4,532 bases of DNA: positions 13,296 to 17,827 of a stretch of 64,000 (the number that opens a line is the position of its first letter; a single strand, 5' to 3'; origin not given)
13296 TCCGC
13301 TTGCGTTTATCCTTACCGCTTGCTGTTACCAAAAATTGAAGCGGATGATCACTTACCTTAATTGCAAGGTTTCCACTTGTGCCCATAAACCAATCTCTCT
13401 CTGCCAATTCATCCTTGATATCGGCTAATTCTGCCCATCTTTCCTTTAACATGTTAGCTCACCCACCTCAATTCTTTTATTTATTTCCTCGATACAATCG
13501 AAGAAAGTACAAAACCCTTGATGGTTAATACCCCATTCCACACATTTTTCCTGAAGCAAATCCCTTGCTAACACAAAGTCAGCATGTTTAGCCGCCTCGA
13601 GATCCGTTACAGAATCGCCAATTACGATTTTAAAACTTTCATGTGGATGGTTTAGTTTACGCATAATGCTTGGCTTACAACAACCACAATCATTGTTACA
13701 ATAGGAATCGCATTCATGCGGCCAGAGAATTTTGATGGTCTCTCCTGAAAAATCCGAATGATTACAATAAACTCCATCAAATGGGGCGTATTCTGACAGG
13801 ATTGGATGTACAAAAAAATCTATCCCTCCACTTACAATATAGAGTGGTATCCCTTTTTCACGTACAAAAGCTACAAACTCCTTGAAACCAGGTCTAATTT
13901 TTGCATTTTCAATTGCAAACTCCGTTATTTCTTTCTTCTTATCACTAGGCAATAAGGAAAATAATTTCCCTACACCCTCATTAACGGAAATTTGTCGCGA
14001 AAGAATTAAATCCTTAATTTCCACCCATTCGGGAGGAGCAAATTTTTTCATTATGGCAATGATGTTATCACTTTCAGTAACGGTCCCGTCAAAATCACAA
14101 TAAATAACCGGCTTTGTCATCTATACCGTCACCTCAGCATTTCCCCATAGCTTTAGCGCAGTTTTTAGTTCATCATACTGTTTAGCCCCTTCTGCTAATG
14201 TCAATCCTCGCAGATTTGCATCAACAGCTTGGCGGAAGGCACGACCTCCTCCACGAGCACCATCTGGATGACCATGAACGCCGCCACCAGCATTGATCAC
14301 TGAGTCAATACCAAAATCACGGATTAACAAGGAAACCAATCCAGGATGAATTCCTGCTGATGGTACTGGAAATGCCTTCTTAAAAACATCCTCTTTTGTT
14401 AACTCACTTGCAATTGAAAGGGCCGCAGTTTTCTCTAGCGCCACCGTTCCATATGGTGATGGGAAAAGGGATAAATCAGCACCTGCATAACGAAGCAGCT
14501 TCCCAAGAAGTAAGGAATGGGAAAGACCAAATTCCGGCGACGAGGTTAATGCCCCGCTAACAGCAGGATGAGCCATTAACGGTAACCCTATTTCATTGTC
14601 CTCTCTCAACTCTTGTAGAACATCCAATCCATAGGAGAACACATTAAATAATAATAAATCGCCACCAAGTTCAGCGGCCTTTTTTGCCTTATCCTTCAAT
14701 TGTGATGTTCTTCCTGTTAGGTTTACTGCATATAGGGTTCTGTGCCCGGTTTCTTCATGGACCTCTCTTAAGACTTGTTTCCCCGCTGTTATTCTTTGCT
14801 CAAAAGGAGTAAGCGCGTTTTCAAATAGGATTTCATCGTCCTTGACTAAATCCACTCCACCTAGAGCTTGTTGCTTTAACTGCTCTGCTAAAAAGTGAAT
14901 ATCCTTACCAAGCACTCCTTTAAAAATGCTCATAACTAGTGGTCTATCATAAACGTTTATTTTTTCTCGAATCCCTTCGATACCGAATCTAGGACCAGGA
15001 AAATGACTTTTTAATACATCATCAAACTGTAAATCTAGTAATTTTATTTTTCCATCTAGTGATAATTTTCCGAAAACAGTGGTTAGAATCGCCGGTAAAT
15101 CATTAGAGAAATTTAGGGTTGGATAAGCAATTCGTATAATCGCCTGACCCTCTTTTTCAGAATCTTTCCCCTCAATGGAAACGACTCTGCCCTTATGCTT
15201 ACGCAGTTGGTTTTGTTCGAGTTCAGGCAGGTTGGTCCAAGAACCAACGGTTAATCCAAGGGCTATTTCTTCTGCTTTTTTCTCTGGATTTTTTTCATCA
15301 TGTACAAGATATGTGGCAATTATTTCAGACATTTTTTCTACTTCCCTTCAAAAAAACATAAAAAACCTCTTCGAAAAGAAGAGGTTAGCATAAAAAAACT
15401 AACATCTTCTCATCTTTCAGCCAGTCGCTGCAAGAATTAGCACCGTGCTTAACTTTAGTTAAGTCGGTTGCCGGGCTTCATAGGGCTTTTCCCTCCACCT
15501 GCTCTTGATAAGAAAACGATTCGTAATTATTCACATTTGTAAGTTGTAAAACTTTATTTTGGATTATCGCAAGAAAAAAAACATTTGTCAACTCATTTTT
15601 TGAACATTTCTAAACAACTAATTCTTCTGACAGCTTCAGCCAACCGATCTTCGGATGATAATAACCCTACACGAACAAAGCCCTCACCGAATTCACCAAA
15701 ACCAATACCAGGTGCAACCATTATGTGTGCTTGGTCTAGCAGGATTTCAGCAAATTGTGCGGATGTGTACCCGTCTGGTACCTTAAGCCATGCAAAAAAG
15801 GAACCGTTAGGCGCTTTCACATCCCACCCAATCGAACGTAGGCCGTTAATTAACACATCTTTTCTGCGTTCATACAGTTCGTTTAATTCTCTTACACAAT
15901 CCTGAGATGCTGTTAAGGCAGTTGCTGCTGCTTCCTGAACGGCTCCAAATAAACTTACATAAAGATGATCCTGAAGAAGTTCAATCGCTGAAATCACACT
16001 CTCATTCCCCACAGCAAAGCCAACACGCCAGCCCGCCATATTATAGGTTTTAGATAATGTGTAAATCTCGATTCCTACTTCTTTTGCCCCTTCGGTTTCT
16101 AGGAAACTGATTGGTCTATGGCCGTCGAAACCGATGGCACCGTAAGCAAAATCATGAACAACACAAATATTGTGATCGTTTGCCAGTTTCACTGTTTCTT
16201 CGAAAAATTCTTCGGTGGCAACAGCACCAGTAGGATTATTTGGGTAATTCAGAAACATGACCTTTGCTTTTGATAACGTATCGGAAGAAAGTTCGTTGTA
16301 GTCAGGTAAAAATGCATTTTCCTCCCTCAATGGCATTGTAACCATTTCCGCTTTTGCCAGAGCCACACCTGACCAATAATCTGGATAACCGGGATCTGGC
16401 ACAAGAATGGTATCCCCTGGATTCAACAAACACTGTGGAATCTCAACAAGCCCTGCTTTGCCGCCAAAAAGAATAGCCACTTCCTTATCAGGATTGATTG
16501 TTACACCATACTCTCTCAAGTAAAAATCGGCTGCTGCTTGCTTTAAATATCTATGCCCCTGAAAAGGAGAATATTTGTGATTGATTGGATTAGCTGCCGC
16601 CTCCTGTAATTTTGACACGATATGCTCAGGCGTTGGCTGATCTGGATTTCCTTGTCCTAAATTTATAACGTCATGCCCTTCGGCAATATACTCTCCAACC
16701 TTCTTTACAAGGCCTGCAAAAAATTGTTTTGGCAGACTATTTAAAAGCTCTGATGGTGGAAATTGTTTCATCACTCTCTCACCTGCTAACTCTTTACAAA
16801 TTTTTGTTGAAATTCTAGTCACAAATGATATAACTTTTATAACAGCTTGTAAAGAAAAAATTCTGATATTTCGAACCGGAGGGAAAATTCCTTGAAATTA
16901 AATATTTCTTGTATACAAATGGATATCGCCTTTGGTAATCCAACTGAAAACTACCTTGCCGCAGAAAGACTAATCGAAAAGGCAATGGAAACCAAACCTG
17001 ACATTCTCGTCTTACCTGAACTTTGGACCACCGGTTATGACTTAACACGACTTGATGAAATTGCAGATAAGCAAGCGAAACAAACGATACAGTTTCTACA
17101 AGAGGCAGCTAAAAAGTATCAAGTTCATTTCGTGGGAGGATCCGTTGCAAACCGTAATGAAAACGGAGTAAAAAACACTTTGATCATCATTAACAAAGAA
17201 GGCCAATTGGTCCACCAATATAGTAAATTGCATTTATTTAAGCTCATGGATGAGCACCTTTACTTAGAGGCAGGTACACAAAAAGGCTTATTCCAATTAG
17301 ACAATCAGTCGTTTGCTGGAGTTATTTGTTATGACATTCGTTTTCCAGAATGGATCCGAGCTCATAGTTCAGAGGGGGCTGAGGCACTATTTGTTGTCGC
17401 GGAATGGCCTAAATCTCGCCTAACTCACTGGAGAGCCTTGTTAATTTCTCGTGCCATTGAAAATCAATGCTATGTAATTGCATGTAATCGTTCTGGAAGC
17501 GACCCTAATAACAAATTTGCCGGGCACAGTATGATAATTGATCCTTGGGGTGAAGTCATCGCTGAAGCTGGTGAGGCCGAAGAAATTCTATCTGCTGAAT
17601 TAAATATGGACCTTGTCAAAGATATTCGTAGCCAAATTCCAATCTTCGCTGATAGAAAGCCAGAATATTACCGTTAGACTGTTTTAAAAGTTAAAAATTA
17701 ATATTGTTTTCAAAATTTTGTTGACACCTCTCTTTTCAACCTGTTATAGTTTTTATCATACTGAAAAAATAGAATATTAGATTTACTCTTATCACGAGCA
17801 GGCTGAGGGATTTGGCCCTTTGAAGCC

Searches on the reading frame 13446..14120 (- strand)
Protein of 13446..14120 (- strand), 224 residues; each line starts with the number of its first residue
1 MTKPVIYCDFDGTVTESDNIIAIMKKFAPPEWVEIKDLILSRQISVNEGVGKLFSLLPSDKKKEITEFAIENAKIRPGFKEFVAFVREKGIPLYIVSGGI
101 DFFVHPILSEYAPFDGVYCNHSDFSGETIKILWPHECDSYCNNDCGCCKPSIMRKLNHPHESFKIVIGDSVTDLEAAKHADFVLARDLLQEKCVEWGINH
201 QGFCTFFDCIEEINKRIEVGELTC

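Call 39: search_protein_families(library=pfam, proteins=[window:13446-14120:-], max_evalue=0.00001)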
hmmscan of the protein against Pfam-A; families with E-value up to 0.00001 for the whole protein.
window:13446-14120:- (224 aa): 2 families
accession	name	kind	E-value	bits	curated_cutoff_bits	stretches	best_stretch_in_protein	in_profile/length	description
PF12710.13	HAD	-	7.7e-19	69.3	27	1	8-178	3-189/189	haloacid dehalogenase-like hydrolase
PF00702.32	Hydrolase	-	1.1e-08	36.2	26.4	1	8-181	6-191/191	haloacid dehalogenase-like hydrolase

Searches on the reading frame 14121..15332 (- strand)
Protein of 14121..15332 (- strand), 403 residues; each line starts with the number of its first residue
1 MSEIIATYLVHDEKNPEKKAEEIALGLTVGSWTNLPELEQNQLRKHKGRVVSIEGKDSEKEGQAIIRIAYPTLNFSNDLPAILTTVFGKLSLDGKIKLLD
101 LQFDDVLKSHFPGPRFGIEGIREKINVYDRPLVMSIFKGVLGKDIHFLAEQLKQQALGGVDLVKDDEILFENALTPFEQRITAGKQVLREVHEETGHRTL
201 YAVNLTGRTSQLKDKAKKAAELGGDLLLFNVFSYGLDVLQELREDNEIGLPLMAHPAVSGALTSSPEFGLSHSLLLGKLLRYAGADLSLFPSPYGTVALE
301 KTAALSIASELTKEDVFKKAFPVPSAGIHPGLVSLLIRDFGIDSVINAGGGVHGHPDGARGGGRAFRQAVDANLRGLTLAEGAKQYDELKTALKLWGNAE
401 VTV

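Call 39: search_protein_families(library=pfam, proteins=[window:14121-15332:-], max_evalue=0.00001)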
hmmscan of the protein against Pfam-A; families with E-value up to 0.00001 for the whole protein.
window:14121-15332:- (403 aa): 2 families
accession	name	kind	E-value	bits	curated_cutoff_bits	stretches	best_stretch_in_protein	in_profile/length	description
PF00016.26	RuBisCO_large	-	4e-38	131.8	30.1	1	117-396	1-299/299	Ribulose bisphosphate carboxylase large chain, catalytic domain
PF02788.21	RuBisCO_large_N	-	3e-08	34.3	20.7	1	3-95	13-105/120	Ribulose bisphosphate carboxylase large chain, N-terminal domain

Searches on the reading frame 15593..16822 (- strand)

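Call 39: search_protein_families(library=pfam, proteins=[window:15593-16822:-], max_evalue=0.00001)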
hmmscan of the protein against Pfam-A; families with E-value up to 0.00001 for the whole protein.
window:15593-16822:- (409 aa): 1 family
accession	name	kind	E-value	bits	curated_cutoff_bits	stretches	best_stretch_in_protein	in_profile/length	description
PF00155.27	Aminotran_1_2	-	1.3e-75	255.3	19.7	1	51-401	2-361/361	Aminotransferase class I and II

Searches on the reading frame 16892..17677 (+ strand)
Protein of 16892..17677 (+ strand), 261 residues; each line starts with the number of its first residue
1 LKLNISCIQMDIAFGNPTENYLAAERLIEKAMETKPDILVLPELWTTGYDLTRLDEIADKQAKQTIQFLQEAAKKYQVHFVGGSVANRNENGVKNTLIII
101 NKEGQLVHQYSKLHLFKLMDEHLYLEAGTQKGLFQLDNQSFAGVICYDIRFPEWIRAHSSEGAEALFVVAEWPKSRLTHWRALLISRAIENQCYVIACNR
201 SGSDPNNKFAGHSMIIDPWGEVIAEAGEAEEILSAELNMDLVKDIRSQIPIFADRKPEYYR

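Call 39: search_protein_families(library=pfam, proteins=[window:16892-17677:+], max_evalue=0.00001)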
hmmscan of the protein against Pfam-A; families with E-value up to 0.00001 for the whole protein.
window:16892-17677:+ (261 aa): 1 family
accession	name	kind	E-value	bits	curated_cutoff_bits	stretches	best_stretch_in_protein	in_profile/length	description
PF00795.27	CN_hydrolase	-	1.2e-52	179.3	23.2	1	5-246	2-255/256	Carbon-nitrogen hydrolase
